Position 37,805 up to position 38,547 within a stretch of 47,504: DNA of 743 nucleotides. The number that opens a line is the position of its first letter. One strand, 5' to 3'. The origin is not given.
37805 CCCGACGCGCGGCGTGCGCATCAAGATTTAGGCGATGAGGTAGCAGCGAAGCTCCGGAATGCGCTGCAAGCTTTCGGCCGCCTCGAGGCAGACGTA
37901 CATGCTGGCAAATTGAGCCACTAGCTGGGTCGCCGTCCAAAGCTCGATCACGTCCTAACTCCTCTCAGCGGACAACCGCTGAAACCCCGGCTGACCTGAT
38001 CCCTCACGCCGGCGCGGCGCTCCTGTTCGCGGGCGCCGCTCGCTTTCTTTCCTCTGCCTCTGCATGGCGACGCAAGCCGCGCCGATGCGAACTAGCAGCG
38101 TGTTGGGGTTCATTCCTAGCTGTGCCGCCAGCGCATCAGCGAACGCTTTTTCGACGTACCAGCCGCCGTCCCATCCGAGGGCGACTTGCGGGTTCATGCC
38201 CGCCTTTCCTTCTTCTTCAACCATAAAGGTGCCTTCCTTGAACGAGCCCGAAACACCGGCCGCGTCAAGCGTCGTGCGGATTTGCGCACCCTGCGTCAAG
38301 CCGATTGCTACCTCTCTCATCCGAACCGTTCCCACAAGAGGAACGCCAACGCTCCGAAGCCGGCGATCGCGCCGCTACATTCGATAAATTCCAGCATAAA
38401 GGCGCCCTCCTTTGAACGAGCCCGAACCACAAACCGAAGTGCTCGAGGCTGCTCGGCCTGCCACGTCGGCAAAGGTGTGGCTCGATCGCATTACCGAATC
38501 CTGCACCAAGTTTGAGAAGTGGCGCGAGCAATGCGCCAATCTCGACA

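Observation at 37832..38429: Three-ORF antisense cassette between terminase and portal, with a duplicated translation-initiation region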

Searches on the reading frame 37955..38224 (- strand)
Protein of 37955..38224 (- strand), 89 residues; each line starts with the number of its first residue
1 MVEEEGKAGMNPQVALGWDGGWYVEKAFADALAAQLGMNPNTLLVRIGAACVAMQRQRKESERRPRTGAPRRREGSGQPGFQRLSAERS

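Call 50: search_protein_families(library=pfam, proteins=[window:37958-38224:-], max_evalue=10)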
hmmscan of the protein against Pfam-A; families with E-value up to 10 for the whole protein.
seq(89 aa): 0 families

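Call 84: predict_structure(protein=window:37955-38224:-)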
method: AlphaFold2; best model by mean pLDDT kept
length: 89 residues; sequences in the alignment: 1
mean_pLDDT: 71.2   pTM: 0.45
mean pLDDT of the five models: 71.2, 69.8, 69.6, 66.1, 65.2
residues with pLDDT >= 90: 9; 70-90: 32; 50-70: 43; < 50: 5
segments of 3 or more residues with pLDDT < 50: none
pLDDT, mean of each block of 10 residues (from residue 1): 52 61 79 92 86 85 63 60 61
secondary structure, 60 per line:
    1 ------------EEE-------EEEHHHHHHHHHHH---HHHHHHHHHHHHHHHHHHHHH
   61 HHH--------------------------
elements in order: E13-15 E23-25 H26-36 H40-63

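Call 86: fold_search(model_id=the predicted structure, library=pdb)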
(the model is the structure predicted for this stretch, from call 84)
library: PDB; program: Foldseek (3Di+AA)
matches with E <= 10: 41; with E <= 0.001: 0
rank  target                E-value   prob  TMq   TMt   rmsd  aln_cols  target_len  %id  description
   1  6lzp_MODEL_1_A        1.6e+00  0.08  0.23  0.23  16.4        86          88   20  The solution structure of N-terminal elongated hSNF5 RPT1 domain (released 2020-12-30)
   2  6kz7_B                2.1e+00  0.08  0.23  0.25  10.7        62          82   24  The crystal structure of BAF155 SWIRM domain and N-terminal elongated hSNF5 RPT1 domain complex: Chromatin remodeling  (released 2020-07-08)
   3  5l7a_D                2.4e+00  0.08  0.22  0.27  10.9        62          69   22  The crystal structure of the Human SNF5/INI1 domain (released 2017-05-10)
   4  6kag_A                3.2e+00  0.06  0.22  0.14  11.2        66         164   20  Crystal structure of the SMARCB1/SMARCC2 subcomplex (released 2020-09-23)
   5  2gol_A                4.3e+00  0.06  0.22  0.19   7.5        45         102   20  Xray Structure of Gag278 (released 2006-09-26)
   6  5gjk_B                4.3e+00  0.06  0.23  0.28  10.8        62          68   22  Crystal Structure of BAF47 and BAF155 Complex (released 2017-06-07)
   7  28oj                  5.2e+00  0.23  0.30  0.30   1.4        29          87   28  X-ray crystal structure of wild-type YdbL from Escherichia coli (released 2026-04-08)
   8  7tbp_B                5.6e+00  0.04  0.22  0.19   8.0        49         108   22  X-ray structure of the HIV-1 myristoylated matrix protein (released 2022-06-22)
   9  8esc_P                6.0e+00  0.25  0.37  0.13   1.2        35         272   17  Structure of the Yeast NuA4 Histone Acetyltransferase Complex (released 2022-11-16)
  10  4dky_B                6.5e+00  0.16  0.32  0.29   1.8        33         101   15  Crystal structure Analysis of N terminal region containing the dimerization domain and DNA binding domain of HU protei (released 2013-02-06)
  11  7ak7_F                6.5e+00  0.10  0.32  0.37  10.5        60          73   20  Structure of Salmonella TacT2 toxin bound to TacA2 antitoxin (released 2021-08-18)
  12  9pfp_A                6.5e+00  0.04  0.19  0.14  14.2        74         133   11  Structure of POU2F3 POU domains bound to coactivator OCA-T1 and DNA (released 2025-10-01)
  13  5l7a_C                6.9e+00  0.06  0.22  0.27   4.2        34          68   35  The crystal structure of the Human SNF5/INI1 domain (released 2017-05-10)
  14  5l7b_MODEL_1_A        6.9e+00  0.05  0.24  0.27   5.5        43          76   28  Solution structure of the human SNF5/INI1 domain (released 2017-05-10)
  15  4jmu                  6.9e+00  0.03  0.21  0.19   8.2        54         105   20  Crystal structure of HIV matrix residues 1-111 in complex with inhibitor (released 2013-10-30)
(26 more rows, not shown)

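Call 88: fold_search(model_id=the predicted structure, library=viral)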
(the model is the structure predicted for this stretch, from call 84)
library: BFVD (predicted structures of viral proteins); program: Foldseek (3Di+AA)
matches with E <= 10: 88; with E <= 0.001: 0
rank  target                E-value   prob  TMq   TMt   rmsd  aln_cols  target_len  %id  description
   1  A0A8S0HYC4            3.3e-01  0.33  0.33  0.31   6.4        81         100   17  (no name in the UniProt tables at hand)
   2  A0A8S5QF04            1.6e+00  0.72  0.43  0.59   1.9        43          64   19  SeqA protein N-terminal domain [Siphoviridae sp. ctWBz6]
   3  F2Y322                1.7e+00  0.13  0.22  0.21  15.1        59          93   19  (no name in the UniProt tables at hand)
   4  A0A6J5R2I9            1.9e+00  0.15  0.26  0.13   5.5        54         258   33  Uncharacterized protein [uncultured Caudovirales phage]
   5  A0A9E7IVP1            2.0e+00  0.13  0.33  0.40   7.4        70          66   13  (no name in the UniProt tables at hand)
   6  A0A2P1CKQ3            2.3e+00  0.11  0.26  0.35  15.0        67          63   28  Uncharacterized protein [Pantoea phage vB_PagS_Vid5]
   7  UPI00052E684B         2.5e+00  0.16  0.30  0.13  11.4        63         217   22  (no name look-up for this kind of identifier)
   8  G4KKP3                2.5e+00  0.14  0.36  0.06  31.4        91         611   16  (no name in the UniProt tables at hand)
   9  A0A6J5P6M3            2.6e+00  0.16  0.41  0.46  12.8        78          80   20  Uncharacterized protein [uncultured Caudovirales phage]
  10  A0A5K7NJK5            2.6e+00  0.12  0.24  0.08  11.3        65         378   15  (no name in the UniProt tables at hand)
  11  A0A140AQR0            2.6e+00  0.02  0.17  0.05  30.4        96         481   14  Coat protein [Lake Sarah-associated circular virus-45]
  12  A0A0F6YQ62            3.2e+00  0.15  0.42  0.44   7.7        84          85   14  Ribbon-helix-helix DNA binding domain protein [Mycobacterium phage Vincenzo]
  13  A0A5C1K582            3.2e+00  0.10  0.24  0.17  18.4        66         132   14  (no name in the UniProt tables at hand)
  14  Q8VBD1                3.5e+00  0.14  0.33  0.30   5.7        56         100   12  Wsv034 [White spot syndrome virus (isolate Shrimp/China/Tongan/1996)]
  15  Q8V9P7                3.5e+00  0.13  0.28  0.38  10.8        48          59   19  Ribbon-helix-helix protein CopG domain-containing protein [Sulfolobus islandicus rod-shaped virus 2]
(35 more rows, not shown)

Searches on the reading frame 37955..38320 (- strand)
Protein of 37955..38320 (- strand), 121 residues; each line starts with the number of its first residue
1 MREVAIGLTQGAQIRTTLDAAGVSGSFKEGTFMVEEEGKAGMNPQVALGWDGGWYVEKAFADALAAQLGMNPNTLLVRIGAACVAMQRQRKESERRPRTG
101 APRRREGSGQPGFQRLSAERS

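Call 7: search_protein_families(library=pfam, proteins=[window:37955-38320:-], max_evalue=1)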
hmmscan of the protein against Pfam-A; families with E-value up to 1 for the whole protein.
window:37955-38320:- (121 aa): 0 families

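Call 8: search_protein_families(library=phrogs, proteins=[window:37955-38320:-], max_evalue=0.1)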
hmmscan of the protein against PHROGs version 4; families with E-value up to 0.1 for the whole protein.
window:37955-38320:- (121 aa): 0 families

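Call 10: find_homologous_proteins(query=window:37955-38320:-, max_evalue=0.01)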
Query window:37955-38320:- (121 aa): 1 proteins with E <= 0.01 among 50 candidates.
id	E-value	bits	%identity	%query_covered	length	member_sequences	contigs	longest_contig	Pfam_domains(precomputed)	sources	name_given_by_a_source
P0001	2.6e-72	258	100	100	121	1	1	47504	-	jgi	jgi:hypothetical protein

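Call 18: find_encoding_contigs(protein=window:37955-38320:-, flank=6000, max_places=5)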
Protein window:37955-38320:- (121 aa): no gene with exactly this product is on record in the collection.

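Call 31: search_protein_representatives(protein=window:37955-38320:-)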
Query: 121 residues. Proteins with E-value up to 0.001 (for the whole library): 3; up to 1e-10: 1; up to 1e-30: 1. The best 3 are listed.
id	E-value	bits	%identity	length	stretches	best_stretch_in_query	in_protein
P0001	8.4e-73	258.0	100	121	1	1-121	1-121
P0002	1.7e-04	37.9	35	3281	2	20-65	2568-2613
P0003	6.3e-04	36.1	42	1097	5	23-62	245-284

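Call 34: predict_structure(protein=window:37955-38320:-)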
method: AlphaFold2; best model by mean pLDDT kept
length: 121 residues; sequences in the alignment: 1
mean_pLDDT: 51.5   pTM: 0.38
mean pLDDT of the five models: 51.5, 51.4, 50.7, 50.3, 49.6
residues with pLDDT >= 90: 0; 70-90: 2; 50-70: 64; < 50: 55
segments of 3 or more residues with pLDDT < 50: 1-53
pLDDT, mean of each block of 10 residues (from residue 1): 32 44 44 41 41 52 63 65 59 60 59 58 50
secondary structure, 60 per line:
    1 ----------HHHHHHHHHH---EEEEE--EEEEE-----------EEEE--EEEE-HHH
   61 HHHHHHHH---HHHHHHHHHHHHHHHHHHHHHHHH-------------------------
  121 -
elements in order: H11-20 E24-28 E31-35 E47-50 E53-56 H58-68 H72-95

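Call 40: search_dna_similar(query=window:37955-38320:-, collection=phages, mode=protein, max_evalue=10, max_rows=10)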
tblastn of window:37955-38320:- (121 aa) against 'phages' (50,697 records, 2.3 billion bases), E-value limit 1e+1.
No match.

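Call 41: search_dna_similar(query=window:37955-38320:-, collection=plasmids, mode=protein, max_evalue=10, max_rows=10)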
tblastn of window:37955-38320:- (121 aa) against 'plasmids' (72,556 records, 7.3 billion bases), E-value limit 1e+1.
No match.

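Call 44: search_protein_families(library=padloc, proteins=[window:37955-38320:-], max_evalue=10)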
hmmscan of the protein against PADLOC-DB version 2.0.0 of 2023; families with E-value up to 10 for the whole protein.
window:37955-38320:- (121 aa): 0 families

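Call 45: search_protein_families(library=ncbifam, proteins=[window:37955-38320:-], max_evalue=10)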
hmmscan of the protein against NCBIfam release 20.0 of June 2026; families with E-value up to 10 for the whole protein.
window:37955-38320:- (121 aa): 0 families

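Call 46: search_solved_structures(query=window:37955-38320:-, max_evalue=10)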
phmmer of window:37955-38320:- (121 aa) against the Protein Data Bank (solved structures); distinct sequences matched with E-value up to 10: 9.
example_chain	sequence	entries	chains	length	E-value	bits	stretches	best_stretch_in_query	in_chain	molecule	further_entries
5myj_AC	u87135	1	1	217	0.068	16.6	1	40-84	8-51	30S ribosomal protein S3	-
7nhn_d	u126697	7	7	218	0.15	15.5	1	40-84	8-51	30S ribosomal protein S3 | Small ribosomal subunit protein uS3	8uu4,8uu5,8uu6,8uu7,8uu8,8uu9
4mkm_A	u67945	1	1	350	0.19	15.2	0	12-52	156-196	Putative surface anchored protein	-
6o8w_c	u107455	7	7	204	0.35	14.3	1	40-83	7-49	30S ribosomal protein S3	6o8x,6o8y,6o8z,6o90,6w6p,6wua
7nhk_d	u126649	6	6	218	0.37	14.2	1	40-82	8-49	30S ribosomal protein S3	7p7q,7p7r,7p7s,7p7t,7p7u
2jo1_A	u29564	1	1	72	0.46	13.9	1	75-120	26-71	Phospholemman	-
9ro9_C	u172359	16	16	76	0.53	13.7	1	75-120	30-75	Phospholemman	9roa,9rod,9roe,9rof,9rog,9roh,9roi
10sr_A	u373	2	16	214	1.6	12.2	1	18-65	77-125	Guanylate kinase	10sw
2mw1_A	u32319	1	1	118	1.8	12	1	33-72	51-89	Lipocalin-like protein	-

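Call 52: fold_search(model_id=the predicted structure, library=pdb)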
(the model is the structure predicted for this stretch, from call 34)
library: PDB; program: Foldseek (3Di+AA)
matches with E <= 10: 165; with E <= 0.001: 0
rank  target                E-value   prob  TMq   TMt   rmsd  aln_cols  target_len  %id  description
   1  4lp1_A                1.2e+00  0.13  0.24  0.26   5.6        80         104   12  Crystal structure of CyaY protein from Psychromonas ingrahamii in complex with Eu(III) (released 2014-07-16)
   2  8vl4_MODEL_1_A        1.4e+00  0.07  0.20  0.22  10.4        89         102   18  Solution NMR Structure of de novo design protein 312 parent (released 2024-08-07)
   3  4hs5_A                1.5e+00  0.11  0.24  0.27   5.7        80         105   14  Frataxin from Psychromonas ingrahamii as a model to study stability modulation within CyaY protein family (released 2013-03-13)
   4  6hpb_A                2.1e+00  0.12  0.24  0.39   6.0        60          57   13  Crystal structure of the E.coli HicAB toxin-antitoxin complex (released 2019-09-18)
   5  8b7t_MODEL_1_A        2.2e+00  0.09  0.26  0.35   8.3        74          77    7  CPSF73 CTD3 (released 2023-05-03)
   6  4jpd                  2.5e+00  0.09  0.24  0.26   6.4        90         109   16  The structure of CyaY from Burkholderia cenocepacia (released 2013-03-27)
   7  3ajv_A                2.5e+00  0.08  0.25  0.19   8.2        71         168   17  Splicing endonuclease from Aeropyrum pernix (released 2010-11-17)
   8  8x5t_B                2.5e+00  0.03  0.15  0.10  10.7        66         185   18  Crystal structure of Thermus thermophilus peptidyl-tRNA hydrolase in complex with adenosine 5'-monophosphate (released 2024-11-20)
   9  9b8u_B                2.7e+00  0.60  0.31  0.56   1.1        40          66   12  Crystal structure of CRX-Ret4 oligonucleotide complex (released 2024-07-31)
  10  9b8u_C                2.7e+00  0.57  0.31  0.56   1.1        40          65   12  Crystal structure of CRX-Ret4 oligonucleotide complex (released 2024-07-31)
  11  8k91_A                2.7e+00  0.09  0.22  0.05   9.1        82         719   15  CryoEM structure of LonC S582A hepatmer with Lysozyme (released 2024-08-07)
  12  2ehb_D                2.9e+00  0.07  0.25  0.24   6.5        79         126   10  The structure of the C-terminal domain of the protein kinase AtSOS2 bound to the calcium sensor AtSOS3 (released 2007-09-25)
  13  7upn_C                2.9e+00  0.02  0.13  0.09  18.6        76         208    9  Maedi visna virus Vif in complex with CypA and E3 ubiquitin ligase (released 2023-01-25)
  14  6rnh_B                3.0e+00  0.04  0.19  0.09   9.3        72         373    4  Structure of C-terminal truncated Plasmodium falciparum IMP-nucleotidase (released 2020-07-15)
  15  4wja_B                3.0e+00  0.02  0.14  0.14  15.2        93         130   15  Crystal Structure of PAXX (released 2015-03-11)
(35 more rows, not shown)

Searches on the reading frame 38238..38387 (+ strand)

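Call 44: search_protein_families(library=padloc, proteins=[window:38238-38387:+], max_evalue=10)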
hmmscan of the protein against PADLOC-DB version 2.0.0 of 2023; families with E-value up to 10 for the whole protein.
window:38238-38387:+ (49 aa): 0 families

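Call 45: search_protein_families(library=ncbifam, proteins=[window:38238-38387:+], max_evalue=10)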
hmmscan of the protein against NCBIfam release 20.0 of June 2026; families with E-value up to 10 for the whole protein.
window:38238-38387:+ (49 aa): 1 family
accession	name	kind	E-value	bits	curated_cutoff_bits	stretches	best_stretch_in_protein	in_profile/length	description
NF006183.0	PRK08318.1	equivalog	0.2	10.3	335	1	3-33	217-247/422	NAD-dependent dihydropyrimidine dehydrogenase subunit PreA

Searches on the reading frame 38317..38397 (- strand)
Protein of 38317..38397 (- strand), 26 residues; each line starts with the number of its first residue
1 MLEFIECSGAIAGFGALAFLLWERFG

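Call 7: search_protein_families(library=pfam, proteins=[window:38317-38397:-], max_evalue=1)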
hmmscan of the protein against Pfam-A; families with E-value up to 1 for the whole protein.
window:38317-38397:- (26 aa): 0 families

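Call 8: search_protein_families(library=phrogs, proteins=[window:38317-38397:-], max_evalue=0.1)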
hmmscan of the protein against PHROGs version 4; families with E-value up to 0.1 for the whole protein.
window:38317-38397:- (26 aa): 0 families

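Call 44: search_protein_families(library=padloc, proteins=[window:38317-38397:-], max_evalue=10)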
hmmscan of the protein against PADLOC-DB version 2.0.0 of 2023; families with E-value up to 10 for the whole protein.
window:38317-38397:- (26 aa): 0 families

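Call 45: search_protein_families(library=ncbifam, proteins=[window:38317-38397:-], max_evalue=10)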
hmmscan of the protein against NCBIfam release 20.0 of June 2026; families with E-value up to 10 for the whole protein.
window:38317-38397:- (26 aa): 0 families

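Call 60: list_cluster_members(proteins=[window:38320-38397:-, window:38320-38472:-, window:38412-40814:+, window:38439-40814:+, window:38475-40814:+, window:38064-38384:+, window:37958-38224:-])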
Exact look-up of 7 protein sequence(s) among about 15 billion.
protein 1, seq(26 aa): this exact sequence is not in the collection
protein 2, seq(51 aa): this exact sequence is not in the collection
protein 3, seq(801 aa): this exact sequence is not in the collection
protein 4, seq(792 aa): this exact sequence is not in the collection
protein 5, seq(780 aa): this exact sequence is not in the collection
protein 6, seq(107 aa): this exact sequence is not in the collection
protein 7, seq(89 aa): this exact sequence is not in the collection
